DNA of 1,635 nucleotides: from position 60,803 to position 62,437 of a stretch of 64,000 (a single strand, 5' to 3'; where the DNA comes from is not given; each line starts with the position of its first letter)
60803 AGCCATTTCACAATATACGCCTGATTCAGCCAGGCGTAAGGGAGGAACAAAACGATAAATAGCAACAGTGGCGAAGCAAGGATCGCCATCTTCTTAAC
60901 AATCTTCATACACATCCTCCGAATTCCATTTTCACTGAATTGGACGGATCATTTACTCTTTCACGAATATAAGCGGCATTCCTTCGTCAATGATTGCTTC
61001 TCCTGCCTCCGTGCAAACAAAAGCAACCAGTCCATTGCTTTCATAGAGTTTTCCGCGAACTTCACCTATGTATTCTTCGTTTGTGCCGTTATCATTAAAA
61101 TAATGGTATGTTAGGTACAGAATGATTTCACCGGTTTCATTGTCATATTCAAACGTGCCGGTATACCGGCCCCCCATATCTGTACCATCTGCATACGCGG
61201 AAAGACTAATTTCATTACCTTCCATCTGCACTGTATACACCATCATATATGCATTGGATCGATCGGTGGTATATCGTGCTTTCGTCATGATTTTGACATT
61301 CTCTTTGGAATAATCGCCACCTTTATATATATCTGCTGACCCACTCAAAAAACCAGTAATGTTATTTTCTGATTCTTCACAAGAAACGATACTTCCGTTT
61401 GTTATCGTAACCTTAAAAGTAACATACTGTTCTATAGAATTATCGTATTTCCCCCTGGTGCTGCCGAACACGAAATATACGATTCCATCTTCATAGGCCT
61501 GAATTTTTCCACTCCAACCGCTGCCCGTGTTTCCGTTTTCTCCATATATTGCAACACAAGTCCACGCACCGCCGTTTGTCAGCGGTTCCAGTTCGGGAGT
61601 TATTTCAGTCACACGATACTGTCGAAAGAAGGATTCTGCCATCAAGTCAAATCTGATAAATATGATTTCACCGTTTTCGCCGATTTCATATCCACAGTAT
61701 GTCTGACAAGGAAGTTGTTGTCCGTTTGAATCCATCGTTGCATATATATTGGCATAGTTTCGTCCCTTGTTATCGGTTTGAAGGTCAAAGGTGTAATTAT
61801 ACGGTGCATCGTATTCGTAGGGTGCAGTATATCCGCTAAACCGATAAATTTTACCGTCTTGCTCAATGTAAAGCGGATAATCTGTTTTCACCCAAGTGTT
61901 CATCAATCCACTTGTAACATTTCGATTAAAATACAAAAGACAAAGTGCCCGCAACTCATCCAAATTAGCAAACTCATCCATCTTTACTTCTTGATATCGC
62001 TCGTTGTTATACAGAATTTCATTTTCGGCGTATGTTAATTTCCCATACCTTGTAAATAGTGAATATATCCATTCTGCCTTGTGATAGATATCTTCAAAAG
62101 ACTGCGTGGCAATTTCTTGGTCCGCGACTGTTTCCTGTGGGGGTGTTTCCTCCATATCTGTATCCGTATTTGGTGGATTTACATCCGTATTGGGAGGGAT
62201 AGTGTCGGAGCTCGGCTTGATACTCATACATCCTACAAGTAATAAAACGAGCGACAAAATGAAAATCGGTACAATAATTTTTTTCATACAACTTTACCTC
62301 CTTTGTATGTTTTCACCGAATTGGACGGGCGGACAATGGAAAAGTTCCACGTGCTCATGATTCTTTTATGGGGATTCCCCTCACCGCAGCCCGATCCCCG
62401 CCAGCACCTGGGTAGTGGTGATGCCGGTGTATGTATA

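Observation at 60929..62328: AT-shifted single lipoprotein gene bracketed by a 19-nt direct repeat placed 8 nt upstream of two Shine-Dalgarno sites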

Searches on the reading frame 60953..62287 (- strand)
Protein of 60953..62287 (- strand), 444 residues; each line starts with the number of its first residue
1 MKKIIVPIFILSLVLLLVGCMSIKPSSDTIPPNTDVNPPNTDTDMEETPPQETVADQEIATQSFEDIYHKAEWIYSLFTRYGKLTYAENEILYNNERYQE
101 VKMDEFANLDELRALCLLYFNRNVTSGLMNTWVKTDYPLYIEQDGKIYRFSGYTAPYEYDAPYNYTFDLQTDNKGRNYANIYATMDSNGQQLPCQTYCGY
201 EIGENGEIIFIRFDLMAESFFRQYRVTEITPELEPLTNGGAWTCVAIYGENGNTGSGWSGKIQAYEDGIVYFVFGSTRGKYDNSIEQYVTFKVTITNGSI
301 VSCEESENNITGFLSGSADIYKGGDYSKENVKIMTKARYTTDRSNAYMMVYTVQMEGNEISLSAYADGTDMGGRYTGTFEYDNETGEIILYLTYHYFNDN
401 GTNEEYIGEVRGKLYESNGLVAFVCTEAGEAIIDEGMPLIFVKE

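Call 7: search_protein_families(library=pfam, proteins=[window:60953-62287:-], max_evalue=0.01)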
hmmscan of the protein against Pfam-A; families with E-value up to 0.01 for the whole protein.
window:60953-62287:- (444 aa): 0 families

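Call 9: find_encoding_contigs(protein=window:60953-62287:-, flank=6000, max_places=10)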
Protein window:60953-62287:- (444 aa): no gene with exactly this product is on record in the collection.

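Call 11: find_homologous_proteins(query=window:60953-62287:-)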
Query window:60953-62287:- (444 aa): 23 proteins with E <= 0.001 among 3081 candidates.
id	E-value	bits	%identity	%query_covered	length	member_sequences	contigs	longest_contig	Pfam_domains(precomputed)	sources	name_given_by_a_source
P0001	0.0e+0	1020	100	100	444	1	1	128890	-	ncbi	-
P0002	6.9e-293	989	97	100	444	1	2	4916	-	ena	-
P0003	4.6e-288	973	96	100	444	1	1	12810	-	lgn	-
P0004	1.1e-287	972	95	100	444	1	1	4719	-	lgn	-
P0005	1.4e-287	972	95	100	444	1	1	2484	-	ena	-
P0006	3.6e-287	970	95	100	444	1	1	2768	-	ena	-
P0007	2.4e-282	954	94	100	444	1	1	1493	-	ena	-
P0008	1.1e-281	952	94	100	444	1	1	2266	-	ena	-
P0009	2.4e-277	938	92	100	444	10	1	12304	-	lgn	-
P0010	3.2e-267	904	90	100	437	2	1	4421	-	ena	-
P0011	4.4e-266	901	88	100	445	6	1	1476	-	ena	-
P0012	2.0e-263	892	87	100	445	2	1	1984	-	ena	-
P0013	1.1e-240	817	80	100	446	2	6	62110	-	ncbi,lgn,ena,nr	ncbi:MAG: hypothetical protein IKT56_06810 [Clostridia bacterium]|nr:hypothetical protein [Clostridi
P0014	6.7e-237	805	80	100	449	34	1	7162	-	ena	-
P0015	4.8e-229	779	78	100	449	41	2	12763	-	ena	-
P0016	8.5e-228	775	78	100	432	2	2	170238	-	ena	-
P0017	7.3e-224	762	78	93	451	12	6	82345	-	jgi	-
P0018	3.0e-215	733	73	96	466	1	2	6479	-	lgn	-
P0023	2.6e-102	361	71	50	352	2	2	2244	-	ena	-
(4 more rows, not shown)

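Call 15: find_encoding_contigs(protein=P0016, flank=6000, max_places=4)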
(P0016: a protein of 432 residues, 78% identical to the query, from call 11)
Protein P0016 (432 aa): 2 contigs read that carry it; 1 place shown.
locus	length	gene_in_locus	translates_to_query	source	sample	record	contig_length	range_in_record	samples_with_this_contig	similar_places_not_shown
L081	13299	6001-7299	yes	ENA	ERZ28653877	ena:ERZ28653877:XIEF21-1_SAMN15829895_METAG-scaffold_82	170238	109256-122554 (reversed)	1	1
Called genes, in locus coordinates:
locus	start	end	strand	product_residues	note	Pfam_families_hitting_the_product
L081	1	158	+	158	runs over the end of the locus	-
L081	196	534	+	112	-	PF11969:DcpS_C, PF01230:HIT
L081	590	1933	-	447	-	PF00696:AA_kinase, PF13840:ACT_7 (faint), PF22468:ACT_9, PF01842:ACT (weak)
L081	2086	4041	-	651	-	PF00005:ABC_tran, PF13304:AAA_21 (faint)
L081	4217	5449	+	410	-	PF06245:DUF1015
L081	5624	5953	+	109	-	-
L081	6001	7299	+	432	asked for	-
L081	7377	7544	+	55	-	-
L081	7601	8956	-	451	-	PF01938:TRAM, PF05958:tRNA_U5-meth_tr, PF01135:PCMT (weak), PF02475:TRM5-TYW2_MTfase (weak), PF13847:Methyltransf_31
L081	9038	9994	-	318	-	PF00246:Peptidase_M14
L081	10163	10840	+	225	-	-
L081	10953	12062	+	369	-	PF00254:FKBP_C, PF05698:Trigger_C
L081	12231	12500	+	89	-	PF01842:ACT (weak), PF13291:ACT_4 (weak), PF13740:ACT_6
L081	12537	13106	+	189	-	PF05167:DUF711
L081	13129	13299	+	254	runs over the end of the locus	PF05167:DUF711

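Call 16: find_encoding_contigs(protein=P0017, flank=6000, max_places=6)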
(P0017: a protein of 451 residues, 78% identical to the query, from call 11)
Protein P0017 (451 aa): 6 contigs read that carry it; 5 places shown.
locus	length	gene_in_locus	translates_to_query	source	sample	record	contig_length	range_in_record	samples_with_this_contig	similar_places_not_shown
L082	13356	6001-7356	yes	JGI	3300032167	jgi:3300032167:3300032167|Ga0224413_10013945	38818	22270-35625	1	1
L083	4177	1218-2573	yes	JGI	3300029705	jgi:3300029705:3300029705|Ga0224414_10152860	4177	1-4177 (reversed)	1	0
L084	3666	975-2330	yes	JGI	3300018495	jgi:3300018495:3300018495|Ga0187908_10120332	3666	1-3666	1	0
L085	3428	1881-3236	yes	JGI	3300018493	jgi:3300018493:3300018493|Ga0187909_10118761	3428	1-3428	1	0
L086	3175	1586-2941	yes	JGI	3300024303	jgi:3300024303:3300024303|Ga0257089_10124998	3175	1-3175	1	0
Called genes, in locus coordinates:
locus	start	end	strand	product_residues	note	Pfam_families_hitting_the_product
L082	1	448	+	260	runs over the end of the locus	PF10988:DUF2807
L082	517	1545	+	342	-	PF08529:NusA_N, PF13184:KH_NusA_1st, PF26594:KH_NusA_2nd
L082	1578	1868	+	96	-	PF04296:YlxR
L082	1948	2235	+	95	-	-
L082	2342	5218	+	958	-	-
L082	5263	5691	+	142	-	PF00293:NUDIX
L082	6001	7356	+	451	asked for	-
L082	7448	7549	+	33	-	-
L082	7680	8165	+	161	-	PF06177:QueT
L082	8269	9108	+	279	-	PF02673:BacA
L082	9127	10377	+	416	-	PF05496:RuvB_N, PF01078:Mg_chelatase (faint), PF00004:AAA, PF07728:AAA_5 (faint), PF16193:AAA_assoc_2, PF12002:MgsA_C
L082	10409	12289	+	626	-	PF01134:GIDA, PF21680:GIDA_C_1st, PF13932:SAM_GIDA_C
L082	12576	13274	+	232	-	PF13353:Fer4_12, PF04055:Radical_SAM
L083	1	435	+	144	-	?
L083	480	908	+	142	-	PF00293:NUDIX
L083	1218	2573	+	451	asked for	-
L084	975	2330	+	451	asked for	-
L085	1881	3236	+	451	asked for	-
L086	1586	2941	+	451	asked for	-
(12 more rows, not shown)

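Call 17: find_encoding_contigs(protein=P0018, flank=6000, max_places=4)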
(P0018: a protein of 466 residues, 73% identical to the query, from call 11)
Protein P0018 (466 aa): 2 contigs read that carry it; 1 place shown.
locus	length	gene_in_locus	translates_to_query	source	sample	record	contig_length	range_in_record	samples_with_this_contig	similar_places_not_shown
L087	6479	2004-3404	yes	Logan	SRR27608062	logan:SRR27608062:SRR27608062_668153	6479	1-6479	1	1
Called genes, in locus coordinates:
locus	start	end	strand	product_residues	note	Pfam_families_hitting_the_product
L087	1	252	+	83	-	?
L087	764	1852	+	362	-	PF13521:AAA_28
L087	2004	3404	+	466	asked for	-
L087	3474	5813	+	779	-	PF12849:PBP_like_2, PF13531:SBP_bac_11 (faint)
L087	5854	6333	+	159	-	PF04892:VanZ-LLP1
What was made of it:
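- The family is narrow and scattered over unrelated loci (calls 11, 15-17).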

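Call 31: find_encoding_contigs(protein=P0015, flank=5000, max_places=4)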
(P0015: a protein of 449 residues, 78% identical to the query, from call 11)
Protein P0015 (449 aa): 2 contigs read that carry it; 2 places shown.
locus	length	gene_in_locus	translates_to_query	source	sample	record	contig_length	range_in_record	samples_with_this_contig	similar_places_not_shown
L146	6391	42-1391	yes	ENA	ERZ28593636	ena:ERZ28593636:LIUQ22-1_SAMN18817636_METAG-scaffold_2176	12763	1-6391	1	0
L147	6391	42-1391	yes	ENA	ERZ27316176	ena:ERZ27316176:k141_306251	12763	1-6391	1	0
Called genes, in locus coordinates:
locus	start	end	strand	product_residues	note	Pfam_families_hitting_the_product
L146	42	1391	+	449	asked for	-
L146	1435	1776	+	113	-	-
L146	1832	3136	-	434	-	PF01938:TRAM, PF05958:tRNA_U5-meth_tr, PF05175:MTS, PF02390:Methyltransf_4 (weak), PF13649:Methyltransf_25, PF13847:Methyltransf_31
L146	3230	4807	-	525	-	PF00395:SLH, PF01183:Glyco_hydro_25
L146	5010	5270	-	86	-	PF12637:TSCPD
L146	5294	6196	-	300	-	-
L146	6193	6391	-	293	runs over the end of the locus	-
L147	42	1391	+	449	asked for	-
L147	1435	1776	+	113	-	-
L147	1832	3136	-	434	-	PF01938:TRAM, PF01135:PCMT (faint), PF05958:tRNA_U5-meth_tr (weak), PF05175:MTS, PF02390:Methyltransf_4 (weak), PF13649:Methyltransf_25, PF13847:Methyltransf_31, PF05958:tRNA_U5-meth_tr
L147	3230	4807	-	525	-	PF00395:SLH, PF01183:Glyco_hydro_25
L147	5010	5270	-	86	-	PF12637:TSCPD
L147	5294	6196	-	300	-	-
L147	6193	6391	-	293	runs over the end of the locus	-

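Call 32: find_encoding_contigs(protein=P0014, flank=5000, max_places=4)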
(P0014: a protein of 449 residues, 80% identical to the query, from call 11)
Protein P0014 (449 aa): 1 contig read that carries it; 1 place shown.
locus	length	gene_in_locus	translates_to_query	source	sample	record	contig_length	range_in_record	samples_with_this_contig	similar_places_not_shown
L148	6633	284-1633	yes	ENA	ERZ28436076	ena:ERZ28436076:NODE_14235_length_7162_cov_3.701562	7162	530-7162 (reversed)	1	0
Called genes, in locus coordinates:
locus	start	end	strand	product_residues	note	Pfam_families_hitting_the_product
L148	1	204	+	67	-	?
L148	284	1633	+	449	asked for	-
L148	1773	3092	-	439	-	PF01938:TRAM (weak), PF05958:tRNA_U5-meth_tr, PF01135:PCMT (faint), PF05175:MTS, PF02390:Methyltransf_4 (weak), PF13649:Methyltransf_25, PF13847:Methyltransf_31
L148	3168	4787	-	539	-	PF00395:SLH, PF01183:Glyco_hydro_25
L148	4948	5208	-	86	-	PF12637:TSCPD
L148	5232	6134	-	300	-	-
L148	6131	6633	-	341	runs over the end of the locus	-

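Call 39: search_solved_structures(query=A1, max_evalue=1)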
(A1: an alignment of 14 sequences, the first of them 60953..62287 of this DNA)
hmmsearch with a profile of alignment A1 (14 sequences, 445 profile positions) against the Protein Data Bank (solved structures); distinct sequences matched with E-value up to 1: 2.
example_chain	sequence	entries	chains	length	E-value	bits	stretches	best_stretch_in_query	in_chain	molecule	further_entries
1a3l_H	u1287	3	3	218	0.029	16.3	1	318-377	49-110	IMMUNOGLOBULIN FAB 13G5 (HEAVY CHAIN) | immunoglobulin 13G5 heavy chain | immunoglobulin 13G5, heavy chain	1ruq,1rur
7upk_H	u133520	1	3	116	0.23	13.3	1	318-374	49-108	Fab 1A9 heavy chain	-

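Call 40: search_protein_families(library=ncbifam, proteins=[window:60953-62287:-], max_evalue=0.1)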
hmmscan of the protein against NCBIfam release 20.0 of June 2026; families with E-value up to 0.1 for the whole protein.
window:60953-62287:- (444 aa): 2 families
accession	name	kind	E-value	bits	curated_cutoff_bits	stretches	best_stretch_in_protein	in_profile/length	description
TIGR02722.1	lp_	equivalog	0.019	14.9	110.55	1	3-69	2-66/189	penicillin-binding protein activator LpoB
NF047847.2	SS_mature_LptM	equivalog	0.073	13.2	27.7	0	1-20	1-20/31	LPS translocon maturation chaperone LptM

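Call 44: predict_structure(alignment_id=A1)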
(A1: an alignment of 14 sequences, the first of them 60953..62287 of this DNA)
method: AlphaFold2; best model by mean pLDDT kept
length: 444 residues; sequences in the alignment: 14
mean_pLDDT: 34.3   pTM: 0.25
mean pLDDT of the five models: 34.3, 33.1, 33.0, 32.6, 31.5
residues with pLDDT >= 90: 0; 70-90: 0; 50-70: 18; < 50: 426
segments of 3 or more residues with pLDDT < 50: 19-37, 39-403, 406-444
pLDDT, mean of each block of 10 residues (from residue 1): 57 55 32 32 27 30 35 37 34 35 38 34 27 30 33 30 36 38 32 32 35 29 27 25 27 29 35 36 35 43 41 26 24 23 26 32 33 40 44 45 46 36 37 31 30
secondary structure, 60 per line:
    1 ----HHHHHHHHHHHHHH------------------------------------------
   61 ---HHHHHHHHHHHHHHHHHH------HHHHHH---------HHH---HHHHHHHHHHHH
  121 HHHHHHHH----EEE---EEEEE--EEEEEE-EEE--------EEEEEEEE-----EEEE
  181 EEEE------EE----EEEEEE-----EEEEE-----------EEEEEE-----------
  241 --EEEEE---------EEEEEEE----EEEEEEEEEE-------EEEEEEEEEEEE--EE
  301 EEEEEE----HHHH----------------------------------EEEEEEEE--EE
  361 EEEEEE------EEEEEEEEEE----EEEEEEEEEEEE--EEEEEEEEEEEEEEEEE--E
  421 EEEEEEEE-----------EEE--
elements in order: H5-18 H64-81 H88-93 H109-128 E133-135 E139-143 E146-151 E153-155 E164-171 E177-184 E197-202 E208-212 E224-229 E243-247 E257-263 E268-277 E285-296 E299-306 H311-314 E349-356 E359-366 E373-382 E387-398 E401-417 E420-428 E440-442
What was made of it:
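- Tried and rejected: With 14 close homologues it failed (pLDDT 34, call 44) and was not used.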

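Call 50: search_protein_representatives(protein=window:60953-62287:-)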
Query: 444 residues. Proteins with E-value up to 0.001 (for the whole library): 80; up to 1e-10: 45; up to 1e-30: 10. The best 80 are listed.
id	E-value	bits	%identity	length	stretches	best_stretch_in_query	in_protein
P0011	1.4e-266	900.7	89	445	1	1-444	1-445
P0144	2.3e-56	207.9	40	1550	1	61-442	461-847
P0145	1.7e-44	168.8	34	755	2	5-232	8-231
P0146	5.8e-44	167.0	66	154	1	1-131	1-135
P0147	3.1e-43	164.6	74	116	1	1-115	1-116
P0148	1.2e-40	156.0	32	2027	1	58-443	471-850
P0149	2.6e-40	155.0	33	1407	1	57-443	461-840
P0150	1.5e-39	152.5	33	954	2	2-231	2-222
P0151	2.3e-35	138.7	32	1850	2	49-230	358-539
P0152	7.1e-33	130.5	35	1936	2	55-225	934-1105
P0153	1.2e-30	123.1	38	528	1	24-219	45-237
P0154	5.5e-30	121.0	30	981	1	63-443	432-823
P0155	5.0e-29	117.8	38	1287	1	56-232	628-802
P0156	6.2e-28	114.2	38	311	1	62-223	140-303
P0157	1.2e-26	109.9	36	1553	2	56-230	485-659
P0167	5.8e-20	87.9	36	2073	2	230-443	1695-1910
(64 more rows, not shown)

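Call 51: search_protein_families(library=pfam, proteins=[P0144, P0148, P0149, P0145, P0167, P0152], max_evalue=0.001)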
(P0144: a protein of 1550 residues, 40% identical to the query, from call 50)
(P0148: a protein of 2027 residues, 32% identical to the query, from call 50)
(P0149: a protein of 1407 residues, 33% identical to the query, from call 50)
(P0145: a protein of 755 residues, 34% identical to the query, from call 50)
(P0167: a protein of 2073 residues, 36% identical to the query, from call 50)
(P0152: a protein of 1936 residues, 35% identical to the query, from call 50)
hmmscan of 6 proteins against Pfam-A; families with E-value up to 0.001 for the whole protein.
P0144 (1550 aa): 1 family
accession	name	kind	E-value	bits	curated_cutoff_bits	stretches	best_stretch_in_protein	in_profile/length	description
PF05569.17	Peptidase_M56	-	2.8e-37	128.9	31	2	144-326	91-296/296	BlaR1 peptidase M56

P0148 (2027 aa): 1 family
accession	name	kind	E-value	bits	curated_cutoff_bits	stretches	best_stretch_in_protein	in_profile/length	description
PF05569.17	Peptidase_M56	-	1.6e-37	129.7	31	2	169-343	95-296/296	BlaR1 peptidase M56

P0149 (1407 aa): 1 family
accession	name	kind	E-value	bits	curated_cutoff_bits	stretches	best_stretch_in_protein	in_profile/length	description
PF05569.17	Peptidase_M56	-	2.2e-37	129.3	31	2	138-325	74-281/296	BlaR1 peptidase M56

P0145 (755 aa): 0 families

P0167 (2073 aa): 1 family
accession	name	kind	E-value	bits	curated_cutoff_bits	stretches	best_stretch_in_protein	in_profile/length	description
PF05569.17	Peptidase_M56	-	2.5e-38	132.4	31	2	145-324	88-293/296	BlaR1 peptidase M56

P0152 (1936 aa): 1 family
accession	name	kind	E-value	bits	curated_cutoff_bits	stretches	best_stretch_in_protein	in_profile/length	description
PF05569.17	Peptidase_M56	-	2.9e-46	158.4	31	2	116-356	55-296/296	BlaR1 peptidase M56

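Call 58: find_encoding_contigs(protein=P0023, flank=3000, max_places=4)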
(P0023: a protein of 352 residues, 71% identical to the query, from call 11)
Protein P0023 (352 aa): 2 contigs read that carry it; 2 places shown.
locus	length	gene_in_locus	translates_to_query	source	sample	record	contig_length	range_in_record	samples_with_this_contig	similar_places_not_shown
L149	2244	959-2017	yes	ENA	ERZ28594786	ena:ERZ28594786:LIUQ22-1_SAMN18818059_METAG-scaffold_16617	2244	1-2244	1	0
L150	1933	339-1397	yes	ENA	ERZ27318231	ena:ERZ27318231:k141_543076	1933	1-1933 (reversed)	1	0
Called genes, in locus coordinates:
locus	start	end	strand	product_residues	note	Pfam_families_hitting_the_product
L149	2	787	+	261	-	?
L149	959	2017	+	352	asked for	-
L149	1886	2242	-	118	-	?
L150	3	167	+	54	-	?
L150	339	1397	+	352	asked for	-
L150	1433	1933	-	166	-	?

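Call 63: predict_structure(alignment_id=A2)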
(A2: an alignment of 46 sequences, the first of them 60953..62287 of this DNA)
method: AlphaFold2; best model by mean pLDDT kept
length: 444 residues; sequences in the alignment: 46
mean_pLDDT: 80.9   pTM: 0.61
mean pLDDT of the five models: 80.9, 80.6, 80.1, 79.0, 78.2
residues with pLDDT >= 90: 195; 70-90: 149; 50-70: 48; < 50: 52
segments of 3 or more residues with pLDDT < 50: 1-9, 11-47, 49-52
pLDDT, mean of each block of 10 residues (from residue 1): 45 44 36 40 47 57 91 96 95 98 98 98 98 94 98 79 92 96 87 93 94 92 79 86 85 73 87 87 84 88 92 88 66 52 63 82 81 91 92 91 91 89 86 68 63
secondary structure, 60 per line:
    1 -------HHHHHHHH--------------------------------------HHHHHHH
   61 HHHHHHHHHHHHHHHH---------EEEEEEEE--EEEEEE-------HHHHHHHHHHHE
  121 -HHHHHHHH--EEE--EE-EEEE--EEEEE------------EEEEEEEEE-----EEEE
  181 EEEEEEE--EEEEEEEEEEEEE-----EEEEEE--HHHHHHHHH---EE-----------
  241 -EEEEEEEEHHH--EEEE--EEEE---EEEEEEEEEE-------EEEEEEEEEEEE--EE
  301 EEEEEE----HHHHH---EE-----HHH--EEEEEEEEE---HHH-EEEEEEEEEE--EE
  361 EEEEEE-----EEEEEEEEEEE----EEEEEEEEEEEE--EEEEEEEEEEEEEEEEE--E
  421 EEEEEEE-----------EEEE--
elements in order: H8-15 H54-76 E86-93 E96-101 H109-119 H122-129 E132-134 E140-143 E146-150 E163-171 E177-187 E190-202 E208-213 H216-224 E242-249 E255-258 E261-264 E268-277 E285-296 E299-306 H311-315 E331-339 E347-356 E359-366 E372-382 E387-398 E401-417 E420-427 E439-442
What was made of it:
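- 60953..62287 (-): Lipoprotein gene, 444 aa. It has a signal peptide with lipobox LVGC, a Pro/Thr/Asp linker, an N-domain (about 55-232, IseA-like) and a beta-rich C-domain (about 240-443). It is compositionally foreign. The AF2 model has pLDDT 80.9 (call 63).
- On IseA / Endopep_inhib (PF16800): The model has pLDDT 80.9 (call 63).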

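Call 65: find_encoding_contigs(protein=P0009, flank=4000, max_places=4)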
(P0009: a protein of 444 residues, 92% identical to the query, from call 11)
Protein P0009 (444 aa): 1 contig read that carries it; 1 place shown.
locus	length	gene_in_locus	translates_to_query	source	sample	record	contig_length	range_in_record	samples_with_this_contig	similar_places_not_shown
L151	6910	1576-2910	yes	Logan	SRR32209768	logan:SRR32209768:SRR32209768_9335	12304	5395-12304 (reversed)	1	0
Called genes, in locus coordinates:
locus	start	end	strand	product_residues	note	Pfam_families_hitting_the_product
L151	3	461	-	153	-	?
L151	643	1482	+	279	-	PF02739:5_3_exonuc_N, PF01367:5_3_exonuc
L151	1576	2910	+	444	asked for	-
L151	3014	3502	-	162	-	-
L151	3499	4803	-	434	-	PF01938:TRAM (weak), PF05958:tRNA_U5-meth_tr, PF05175:MTS, PF02390:Methyltransf_4 (weak), PF13649:Methyltransf_25, PF13847:Methyltransf_31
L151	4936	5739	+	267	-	PF01522:Polysacc_deac_1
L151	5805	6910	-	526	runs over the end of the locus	PF00395:SLH, PF01183:Glyco_hydro_25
